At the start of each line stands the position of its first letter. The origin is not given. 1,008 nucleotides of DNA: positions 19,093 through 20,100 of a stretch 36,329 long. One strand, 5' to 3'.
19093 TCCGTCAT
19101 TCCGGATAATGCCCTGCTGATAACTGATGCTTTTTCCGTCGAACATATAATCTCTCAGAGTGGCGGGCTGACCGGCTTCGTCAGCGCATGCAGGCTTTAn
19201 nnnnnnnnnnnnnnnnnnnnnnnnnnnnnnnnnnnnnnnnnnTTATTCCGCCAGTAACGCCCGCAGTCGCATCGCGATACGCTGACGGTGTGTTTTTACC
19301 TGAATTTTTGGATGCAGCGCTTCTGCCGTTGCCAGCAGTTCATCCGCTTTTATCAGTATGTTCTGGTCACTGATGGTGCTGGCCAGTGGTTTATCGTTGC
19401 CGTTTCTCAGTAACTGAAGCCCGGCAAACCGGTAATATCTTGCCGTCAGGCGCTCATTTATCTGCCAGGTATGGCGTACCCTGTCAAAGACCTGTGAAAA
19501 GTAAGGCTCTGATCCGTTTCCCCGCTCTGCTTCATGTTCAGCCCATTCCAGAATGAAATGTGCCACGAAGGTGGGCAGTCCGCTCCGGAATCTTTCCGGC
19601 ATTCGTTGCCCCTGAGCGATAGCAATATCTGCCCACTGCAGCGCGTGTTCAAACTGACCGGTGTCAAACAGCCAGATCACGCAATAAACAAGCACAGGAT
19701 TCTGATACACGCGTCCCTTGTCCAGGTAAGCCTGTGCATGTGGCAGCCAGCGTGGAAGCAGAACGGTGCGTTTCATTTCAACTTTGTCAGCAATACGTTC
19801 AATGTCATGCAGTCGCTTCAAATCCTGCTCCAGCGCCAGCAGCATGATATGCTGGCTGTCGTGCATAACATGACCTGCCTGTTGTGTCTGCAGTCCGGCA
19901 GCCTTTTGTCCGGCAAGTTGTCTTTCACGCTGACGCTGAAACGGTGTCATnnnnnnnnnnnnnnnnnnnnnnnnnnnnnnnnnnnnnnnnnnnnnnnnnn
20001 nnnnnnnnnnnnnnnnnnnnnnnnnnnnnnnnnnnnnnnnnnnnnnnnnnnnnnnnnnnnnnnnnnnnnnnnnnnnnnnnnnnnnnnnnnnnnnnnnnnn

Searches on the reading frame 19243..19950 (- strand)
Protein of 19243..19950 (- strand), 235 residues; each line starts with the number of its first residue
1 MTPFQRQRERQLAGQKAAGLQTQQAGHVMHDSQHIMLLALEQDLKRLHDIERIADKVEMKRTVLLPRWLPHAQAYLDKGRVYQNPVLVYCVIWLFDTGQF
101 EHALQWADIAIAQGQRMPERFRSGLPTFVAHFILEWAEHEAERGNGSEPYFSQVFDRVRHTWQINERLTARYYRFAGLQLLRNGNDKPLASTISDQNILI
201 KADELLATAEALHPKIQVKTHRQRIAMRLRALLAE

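Call 60: search_protein_families(library=ncbifam, proteins=[window:19243-19950:-], max_evalue=0.01)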
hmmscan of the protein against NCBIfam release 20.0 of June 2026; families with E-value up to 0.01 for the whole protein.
window:19243-19950:- (235 aa): 0 families

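Call 75: search_protein_families(library=pfam, proteins=[window:19243-19950:-], max_evalue=0.001)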
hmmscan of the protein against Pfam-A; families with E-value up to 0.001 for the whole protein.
window:19243-19950:- (235 aa): 1 family
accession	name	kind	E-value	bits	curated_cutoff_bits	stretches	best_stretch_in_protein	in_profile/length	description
PF05944.17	Phage_term_smal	-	1.5e-39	135.4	29.4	1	37-166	1-129/130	Phage small terminase subunit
